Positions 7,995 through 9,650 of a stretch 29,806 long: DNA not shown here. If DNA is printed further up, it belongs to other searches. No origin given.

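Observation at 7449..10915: Five-gene membrane module: secreted protein, zinc-ribbon/TerB-like protein, SPFH(Band-7) protein fused to GYF_2, stand-alone GYF_2 paralog, small 3-TM protein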

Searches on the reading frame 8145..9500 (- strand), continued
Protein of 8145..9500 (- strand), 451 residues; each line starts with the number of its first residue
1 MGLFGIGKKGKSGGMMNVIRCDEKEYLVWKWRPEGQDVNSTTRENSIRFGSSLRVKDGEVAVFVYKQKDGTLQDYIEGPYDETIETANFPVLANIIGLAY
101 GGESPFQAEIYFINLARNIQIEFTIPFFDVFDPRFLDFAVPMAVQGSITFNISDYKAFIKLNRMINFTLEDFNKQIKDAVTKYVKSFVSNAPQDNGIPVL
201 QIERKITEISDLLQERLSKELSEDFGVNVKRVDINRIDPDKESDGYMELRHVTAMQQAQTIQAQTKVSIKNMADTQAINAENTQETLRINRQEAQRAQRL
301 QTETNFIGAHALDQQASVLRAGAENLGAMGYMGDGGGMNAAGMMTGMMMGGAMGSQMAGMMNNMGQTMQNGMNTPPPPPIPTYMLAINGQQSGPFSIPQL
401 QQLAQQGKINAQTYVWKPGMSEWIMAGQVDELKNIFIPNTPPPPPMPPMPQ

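Call 18: search_protein_families(library=pfam, proteins=[L082:7178-7426:+, L082:7521-8600:+, L082:8674-9957:+, L082:11383-11661:+, L082:11663-12007:+], max_evalue=0.1)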
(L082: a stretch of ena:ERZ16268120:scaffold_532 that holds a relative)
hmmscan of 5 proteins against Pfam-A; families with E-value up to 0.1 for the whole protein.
L082:7178-7426:+ (82 aa): 0 families

L082:7521-8600:+ (359 aa): 0 families

L082:8674-9957:+ (427 aa): 7 families
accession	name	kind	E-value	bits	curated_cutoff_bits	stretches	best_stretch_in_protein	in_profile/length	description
PF13240.11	Zn_Ribbon_1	-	0.00014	22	25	1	83-104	1-22/23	zinc-ribbon domain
PF13248.11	Zn_ribbon_3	-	0.00088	19.1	27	1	83-102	4-23/26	zinc-ribbon domain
PF12773.13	DZR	-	0.0046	17.5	27.3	1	81-102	24-45/45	Double zinc ribbon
PF04391.17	DUF533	-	0.023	14.7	29.6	0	21-57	76-112/178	Protein of unknown function (DUF533)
PF06018.20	CodY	-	0.029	14.3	29.5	1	322-396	43-114/177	CodY GAF-like domain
PF10571.15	UPF0547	-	0.038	14.6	29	1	82-105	1-24/26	Uncharacterised protein family UPF0547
PF23137.1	HVO_0758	-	0.097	12.9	27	0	79-92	40-53/55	HVO_0758 mu-protein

L082:11383-11661:+ (92 aa): 1 family
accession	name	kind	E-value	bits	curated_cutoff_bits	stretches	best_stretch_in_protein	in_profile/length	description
PF14237.11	GYF_2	-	1.1e-13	51.1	25.8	1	34-82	1-49/50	GYF domain 2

L082:11663-12007:+ (114 aa): 0 families

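Call 33: find_encoding_contigs(protein=P0024, flank=9000, max_places=2)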
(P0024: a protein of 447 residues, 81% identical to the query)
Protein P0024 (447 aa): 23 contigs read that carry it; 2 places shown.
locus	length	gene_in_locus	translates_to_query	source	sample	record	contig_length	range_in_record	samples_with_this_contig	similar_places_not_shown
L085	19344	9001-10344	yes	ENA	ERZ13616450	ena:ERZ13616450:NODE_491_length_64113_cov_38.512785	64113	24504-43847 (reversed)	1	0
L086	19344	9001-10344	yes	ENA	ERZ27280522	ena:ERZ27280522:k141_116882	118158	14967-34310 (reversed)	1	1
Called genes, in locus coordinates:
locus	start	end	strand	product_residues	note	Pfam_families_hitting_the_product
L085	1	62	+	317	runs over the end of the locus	PF01145:Band_7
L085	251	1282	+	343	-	PF02350:Epimerase_2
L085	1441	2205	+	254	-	PF00106:adh_short, PF08659:KR, PF13561:adh_short_C2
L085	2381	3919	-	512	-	PF04231:Endonuclease_1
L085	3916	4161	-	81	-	-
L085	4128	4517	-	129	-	PF00581:Rhodanese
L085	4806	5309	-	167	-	-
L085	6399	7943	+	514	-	PF14903:WG_beta_rep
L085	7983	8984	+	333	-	-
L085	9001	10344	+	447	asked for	PF13421:Band_7_1, PF14237:GYF_2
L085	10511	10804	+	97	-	PF14237:GYF_2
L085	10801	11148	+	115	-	-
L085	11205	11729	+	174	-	PF12883:DUF3828 (weak)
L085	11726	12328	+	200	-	-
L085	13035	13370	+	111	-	PF20234:DUF6591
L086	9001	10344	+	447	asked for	PF13421:Band_7_1, PF14237:GYF_2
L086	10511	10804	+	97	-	PF14237:GYF_2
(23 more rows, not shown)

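Call 34: find_encoding_contigs(protein=P0046, flank=9000, max_places=2)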
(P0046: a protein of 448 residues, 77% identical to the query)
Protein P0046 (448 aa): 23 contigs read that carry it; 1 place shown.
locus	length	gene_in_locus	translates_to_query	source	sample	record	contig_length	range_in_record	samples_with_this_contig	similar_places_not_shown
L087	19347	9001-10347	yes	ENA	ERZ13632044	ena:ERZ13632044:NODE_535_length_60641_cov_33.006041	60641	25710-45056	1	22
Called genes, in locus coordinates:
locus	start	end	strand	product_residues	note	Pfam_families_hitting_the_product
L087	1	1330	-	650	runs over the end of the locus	PF12439:GDE_N, PF06202:GDE_C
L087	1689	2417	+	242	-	PF00027:cNMP_binding, PF13545:HTH_Crp_2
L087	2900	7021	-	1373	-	PF13802:Gal_mutarotas_2, PF01055:Glyco_hydro_31_2nd, PF21365:Glyco_hydro_31_3rd, PF17137:DUF5110, PF00041:fn3 (weak), PF00754:F5_F8_type_C, PF22633:F5_F8_type_C_2 (weak)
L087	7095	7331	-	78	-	-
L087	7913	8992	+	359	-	PF13248:Zn_ribbon_3 (weak)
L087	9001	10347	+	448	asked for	PF13421:Band_7_1, PF14237:GYF_2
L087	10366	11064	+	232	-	-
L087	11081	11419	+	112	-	PF14237:GYF_2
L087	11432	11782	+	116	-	-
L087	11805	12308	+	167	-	-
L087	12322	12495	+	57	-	PF14903:WG_beta_rep (faint)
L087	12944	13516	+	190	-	PF00265:TK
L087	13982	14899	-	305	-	PF00892:EamA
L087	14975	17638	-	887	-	PF01835:MG2 (weak)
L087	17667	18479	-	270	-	PF01048:PNP_UDP_1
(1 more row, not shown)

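Call 35: find_encoding_contigs(protein=P0116, flank=9000, max_places=2)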
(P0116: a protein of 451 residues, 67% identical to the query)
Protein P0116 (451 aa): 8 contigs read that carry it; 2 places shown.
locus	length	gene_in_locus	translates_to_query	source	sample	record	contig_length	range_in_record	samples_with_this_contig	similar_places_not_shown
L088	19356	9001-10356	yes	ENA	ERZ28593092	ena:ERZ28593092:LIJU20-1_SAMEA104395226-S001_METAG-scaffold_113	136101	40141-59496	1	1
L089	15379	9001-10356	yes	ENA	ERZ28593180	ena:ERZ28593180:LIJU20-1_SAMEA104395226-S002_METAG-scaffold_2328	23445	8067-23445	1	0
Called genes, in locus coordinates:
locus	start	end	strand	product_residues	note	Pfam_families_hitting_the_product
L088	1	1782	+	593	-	PF03485:Arg_tRNA_synt_N, PF00750:tRNA-synt_1d, PF05746:DALR_1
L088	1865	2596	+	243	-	PF01643:Acyl-ACP_TE, PF20791:Acyl-ACP_TE_C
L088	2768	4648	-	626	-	PF13292:DXP_synthase_N, PF00676:E1_dh (weak), PF02779:Transket_pyr, PF02780:Transketolase_C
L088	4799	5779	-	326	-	-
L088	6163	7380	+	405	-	-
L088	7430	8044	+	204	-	PF27257:HI_0787_N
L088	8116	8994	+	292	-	-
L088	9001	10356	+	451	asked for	PF13421:Band_7_1, PF14237:GYF_2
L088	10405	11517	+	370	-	-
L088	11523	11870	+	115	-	PF14237:GYF_2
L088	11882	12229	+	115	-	-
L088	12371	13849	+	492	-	-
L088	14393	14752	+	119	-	PF00166:Cpn10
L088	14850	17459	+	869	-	PF01411:tRNA-synt_2c, PF07973:tRNA_SAD, PF02272:DHHA1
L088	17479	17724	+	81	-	PF21825:Sequestin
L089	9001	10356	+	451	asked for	PF13421:Band_7_1, PF14237:GYF_2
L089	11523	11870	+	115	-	PF14237:GYF_2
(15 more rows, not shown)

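Call 37: search_solved_structures(query=window:8145-9500:-, max_evalue=1)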
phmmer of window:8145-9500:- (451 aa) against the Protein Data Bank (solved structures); distinct sequences matched with E-value up to 1: 3.
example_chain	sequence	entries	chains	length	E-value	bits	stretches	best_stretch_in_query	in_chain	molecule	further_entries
7z3c_A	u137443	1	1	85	6.2e-07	32.1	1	383-450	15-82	Adventurous gliding motility protein X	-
9bds_A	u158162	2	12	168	0.24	13.7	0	11-67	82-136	Transcription attenuation protein MtrB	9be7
9be8_A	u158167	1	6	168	0.28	13.5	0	11-66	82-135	Transcription attenuation protein MtrB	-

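Call 60: predict_structure(alignment_id=A1)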
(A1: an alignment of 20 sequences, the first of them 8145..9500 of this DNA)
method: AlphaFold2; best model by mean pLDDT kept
length: 451 residues; sequences in the alignment: 20
mean_pLDDT: 65.2   pTM: 0.41
mean pLDDT of the five models: 65.2, 58.6, 55.9, 55.3, 55.2
residues with pLDDT >= 90: 59; 70-90: 158; 50-70: 84; < 50: 150
segments of 3 or more residues with pLDDT < 50: 1-52, 79-83, 94-104, 165-167, 311-317, 321-359, 361-378, 439-443
pLDDT, mean of each block of 10 residues (from residue 1): 31 35 41 39 38 56 58 53 50 47 52 69 91 85 92 68 56 82 92 89 91 90 82 92 90 83 81 79 76 69 54 48 39 31 37 41 45 46 82 85 83 85 84 70 49 41
secondary structure, 60 per line:
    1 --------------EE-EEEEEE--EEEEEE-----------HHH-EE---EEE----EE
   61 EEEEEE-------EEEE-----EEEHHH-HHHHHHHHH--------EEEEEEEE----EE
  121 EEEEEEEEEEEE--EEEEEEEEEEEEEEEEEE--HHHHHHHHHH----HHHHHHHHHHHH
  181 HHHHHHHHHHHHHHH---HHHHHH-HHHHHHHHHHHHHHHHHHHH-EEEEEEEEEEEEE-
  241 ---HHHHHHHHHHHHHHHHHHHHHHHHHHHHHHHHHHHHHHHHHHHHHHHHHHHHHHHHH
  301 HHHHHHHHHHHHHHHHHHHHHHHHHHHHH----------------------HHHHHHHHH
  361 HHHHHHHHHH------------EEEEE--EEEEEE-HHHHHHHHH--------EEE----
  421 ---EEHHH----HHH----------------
elements in order: E18-23 E26-31 E52-54 E59-66 E74-77 E83-85 H90-98 E107-114 E119-132 E135-152 H155-164 H169-195 H199-204 H206-225 E227-239 H244-329 H352-370 E383-387 E390-395 H397-405 E414-416

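Call 66: fold_search(model_id=the predicted structure, library=pdb)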
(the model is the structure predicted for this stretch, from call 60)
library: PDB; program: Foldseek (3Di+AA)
matches with E <= 10: 378; with E <= 0.001: 36
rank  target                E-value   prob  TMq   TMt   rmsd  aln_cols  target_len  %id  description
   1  9z7u_B                1.5e-06  1.00  0.26  0.39  13.7       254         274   17  Human Stomatin - C8 Symmetry (released 2026-02-25)
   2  9o9z_a                2.0e-06  1.00  0.27  0.43  15.8       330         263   13  The human PHB1/2 complex (closed) (released 2025-10-22)
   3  9z7u_C                2.3e-06  1.00  0.26  0.40   8.4       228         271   17  Human Stomatin - C8 Symmetry (released 2026-02-25)
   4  9oh9_B                3.3e-06  1.00  0.27  0.43  13.3       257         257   17  Human Stomatin Complex in Native Membrane Vesicles (released 2025-08-13)
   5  7vhq_G                4.4e-06  1.00  0.28  0.40  18.8       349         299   12  Structural insights into the membrane microdomain organization by SPFH family proteins (released 2022-01-19)
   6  8rrh_A                4.6e-06  1.00  0.27  0.42  17.6       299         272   13  The human prohibitin complex (released 2024-12-18)
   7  9oh9_A                6.2e-06  1.00  0.25  0.40   9.3       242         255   16  Human Stomatin Complex in Native Membrane Vesicles (released 2025-08-13)
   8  9l3g_a                8.2e-06  1.00  0.29  0.33  28.7       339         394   13  Structure of the flotillin complex (released 2025-12-24)
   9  9o9z_A                1.3e-05  1.00  0.26  0.45  16.9       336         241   11  The human PHB1/2 complex (closed) (released 2025-10-22)
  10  4fvf_A                1.7e-05  1.00  0.20  0.63   3.5       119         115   21  SPFH domain of mouse stomatin (Crystal form 1) (released 2012-08-15)
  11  9zd2_E                3.4e-05  1.00  0.25  0.50   5.9       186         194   17  C1 local refinement of aquaporin 1 bound to endogenous human stomatin (released 2026-02-25)
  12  7wi3_C                3.4e-05  1.00  0.26  0.38  17.5       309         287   14  Cryo-EM structure of E.Coli FtsH-HflkC AAA protease complex (released 2022-06-01)
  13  4fvj_B                4.1e-05  1.00  0.21  0.68   4.0       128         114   19  SPFH domain of the mouse stomatin (Crystal form 2) (released 2012-08-15)
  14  4fvj_C                5.1e-05  1.00  0.20  0.64   3.6       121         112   20  SPFH domain of the mouse stomatin (Crystal form 2) (released 2012-08-15)
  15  4fvj_D                5.7e-05  1.00  0.19  0.63   4.2       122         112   20  SPFH domain of the mouse stomatin (Crystal form 2) (released 2012-08-15)
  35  7z3c_MODEL_1_A        6.3e-04  1.00  0.13  0.58   9.9        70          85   27  Solution structure of GltJ GYF domain from Myxococcus xanthus (released 2023-02-22)
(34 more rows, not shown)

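Call 72: search_protein_families(library=pfam, alignment_id=A4, max_evalue=0.001)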
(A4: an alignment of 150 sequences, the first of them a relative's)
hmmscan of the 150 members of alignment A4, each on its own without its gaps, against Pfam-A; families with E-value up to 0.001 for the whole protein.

A. member 1, L001:2335-4323:+ (662 aa): 1 family
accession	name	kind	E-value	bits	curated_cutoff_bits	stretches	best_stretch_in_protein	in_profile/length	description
PF14903.11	WG_beta_rep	-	1.9e-11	44.2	25.6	1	34-71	1-34/35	WG containing repeat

B. families by the number of members that match (of 150 scanned): 121 families (the first 25 are shown)
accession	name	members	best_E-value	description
PF20234.3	DUF6591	6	4.2e-10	Family of unknown function (DUF6591)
PF06241.17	Castor_Poll_mid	3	3.9e-32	Castor and Pollux, part of voltage-gated ion channel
PF22614.2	Slo-like_RCK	3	2e-10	Calcium-activated potassium channel slowpoke-like RCK domain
PF02254.24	TrkA_N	3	9e-07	TrkA-N domain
PF08000.17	bPH_1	2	1.4e-47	Bacterial PH domain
PF00520.37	Ion_trans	2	7.7e-47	Ion transport protein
PF16653.10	Sacchrp_dh_C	2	1.9e-42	Saccharopine dehydrogenase C-terminal domain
PF03435.24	Sacchrp_dh_NADP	2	4.4e-36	Saccharopine dehydrogenase NADP binding domain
PF14903.11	WG_beta_rep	2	2.9e-27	WG containing repeat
PF20815.3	GIY_YIG_2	2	2e-20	GIY-YIG catalytic domain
PF22945.2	LEM-3_GIY-YIG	2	1e-12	LEM-3-like GIY-YIG domain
PF14470.12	bPH_3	2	1.8e-05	Bacterial PH domain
PF10459.15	Peptidase_S46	1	3e-197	Peptidase S46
PF05167.17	DUF711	1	1.5e-194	Uncharacterised ACR (DUF711)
PF09334.17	tRNA-synt_1g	1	6.1e-156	tRNA synthetases class I (M)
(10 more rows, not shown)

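Call 73: search_protein_families(library=padloc, alignment_id=A4, max_evalue=0.00001)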
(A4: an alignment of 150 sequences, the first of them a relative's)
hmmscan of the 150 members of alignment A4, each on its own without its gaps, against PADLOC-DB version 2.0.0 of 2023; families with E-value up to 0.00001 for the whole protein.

A. member 1, L001:2335-4323:+ (662 aa): 0 families

B. families by the number of members that match (of 150 scanned): 33 families (the first 25 are shown)
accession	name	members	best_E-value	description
PDLC04031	PD-T4-3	2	1.2e-52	-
PDLC04972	PDC-S26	2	6.1e-31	-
PDLC04977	PDC-S26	2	7.2e-27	-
PDLC04983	PDC-S26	2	4.6e-19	-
PDLC04792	PDC-S01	1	8e-197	-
PDLC04786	PDC-S01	1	2.2e-122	-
PDLC04788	PDC-S01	1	3.6e-78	-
PDLC02294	AbiEii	1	1.8e-58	AbiEii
PDLC04790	PDC-S01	1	2.7e-24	-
PDLC04787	PDC-S01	1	8.5e-22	-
PDLC04980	PDC-S26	1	6.6e-21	-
PDLC04789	PDC-S01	1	7.9e-20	-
PDLC04971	PDC-S26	1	1.1e-19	-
PDLC04974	PDC-S26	1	1.6e-15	-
PDLC02305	AbiEii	1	5e-15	AbiEii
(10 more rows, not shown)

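Call 75: find_encoding_contigs(protein=P0007, flank=4500, max_places=6)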
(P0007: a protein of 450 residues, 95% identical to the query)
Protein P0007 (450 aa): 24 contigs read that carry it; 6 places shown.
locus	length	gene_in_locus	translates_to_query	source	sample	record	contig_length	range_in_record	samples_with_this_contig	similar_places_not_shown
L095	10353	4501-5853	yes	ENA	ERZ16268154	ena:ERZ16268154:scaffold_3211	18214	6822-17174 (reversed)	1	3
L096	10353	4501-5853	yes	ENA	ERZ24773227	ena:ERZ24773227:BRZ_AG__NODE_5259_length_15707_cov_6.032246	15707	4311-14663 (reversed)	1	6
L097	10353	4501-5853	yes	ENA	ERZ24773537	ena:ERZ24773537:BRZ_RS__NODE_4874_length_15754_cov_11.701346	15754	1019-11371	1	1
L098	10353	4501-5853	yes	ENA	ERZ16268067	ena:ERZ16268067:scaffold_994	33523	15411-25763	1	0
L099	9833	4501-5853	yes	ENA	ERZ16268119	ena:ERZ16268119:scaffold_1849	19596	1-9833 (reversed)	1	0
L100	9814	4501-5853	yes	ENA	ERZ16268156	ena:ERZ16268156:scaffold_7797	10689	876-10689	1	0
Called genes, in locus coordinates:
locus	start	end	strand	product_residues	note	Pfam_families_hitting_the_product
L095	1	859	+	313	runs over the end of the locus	PF07804:HipA_C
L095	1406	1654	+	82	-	-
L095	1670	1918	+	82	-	-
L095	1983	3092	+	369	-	-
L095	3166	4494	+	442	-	-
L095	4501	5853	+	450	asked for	PF13421:Band_7_1, PF01145:Band_7 (weak), PF14237:GYF_2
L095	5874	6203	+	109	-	PF14237:GYF_2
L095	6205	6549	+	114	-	-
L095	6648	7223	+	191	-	PF01470:Peptidase_C15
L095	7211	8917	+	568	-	PF00520:Ion_trans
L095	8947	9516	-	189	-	PF17761:DUF1016_N, PF06250:YhcG_C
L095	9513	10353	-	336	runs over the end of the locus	PF12784:PDDEXK_2, PF09811:Yae1_N (faint), PF27070:HTH_Rpn_C (weak)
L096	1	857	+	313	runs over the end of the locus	PF07804:HipA_C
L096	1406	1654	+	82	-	-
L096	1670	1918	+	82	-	-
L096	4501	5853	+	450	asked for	PF13421:Band_7_1, PF01145:Band_7 (weak), PF14237:GYF_2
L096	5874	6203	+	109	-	PF14237:GYF_2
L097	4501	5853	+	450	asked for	PF13421:Band_7_1, PF01145:Band_7 (weak), PF14237:GYF_2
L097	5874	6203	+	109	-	PF14237:GYF_2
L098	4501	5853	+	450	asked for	PF13421:Band_7_1, PF01145:Band_7 (weak), PF14237:GYF_2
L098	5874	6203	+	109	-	PF14237:GYF_2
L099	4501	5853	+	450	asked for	PF13421:Band_7_1, PF01145:Band_7 (weak), PF14237:GYF_2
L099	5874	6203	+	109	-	PF14237:GYF_2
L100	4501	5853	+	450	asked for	PF13421:Band_7_1, PF01145:Band_7 (weak), PF14237:GYF_2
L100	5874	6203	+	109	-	PF14237:GYF_2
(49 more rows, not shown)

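Call 79: find_related_loci(query=A1, collection=viral_contigs, flank=8000)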
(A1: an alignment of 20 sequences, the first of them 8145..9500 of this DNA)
Query A1 (451 aa) in viral_contigs; peptide patterns used: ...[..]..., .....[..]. (x = any residue, [..] = any of these).
28 stretches matched a pattern; 2 encode a relative of the query (tblastn E <= 1e-3); 2 distinct loci.
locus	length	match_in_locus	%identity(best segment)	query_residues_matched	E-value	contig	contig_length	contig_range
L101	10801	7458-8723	50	1-444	6e-139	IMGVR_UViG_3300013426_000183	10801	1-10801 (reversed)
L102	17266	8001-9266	49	1-444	3e-135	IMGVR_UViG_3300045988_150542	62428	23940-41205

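Call 80: search_dna_similar(query=window:8145-9500:-, collection=phages, mode=protein, max_rows=10)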
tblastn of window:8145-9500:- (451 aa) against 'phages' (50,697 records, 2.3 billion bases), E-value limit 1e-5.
Records with a match: 1; places in all: 1; records where one place covers at least 80% of the query: 1.
Best place of each record, by identity: <60% 1.
By first word of the organism name: Bacteriophage 1.
By host as written in the record: - 1.
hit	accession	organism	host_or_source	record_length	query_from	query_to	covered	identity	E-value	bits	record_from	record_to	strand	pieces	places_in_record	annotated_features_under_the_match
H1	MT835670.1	Bacteriophage sp.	human fecal samples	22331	16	432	80%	53.7%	3e-107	410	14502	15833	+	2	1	record has no annotation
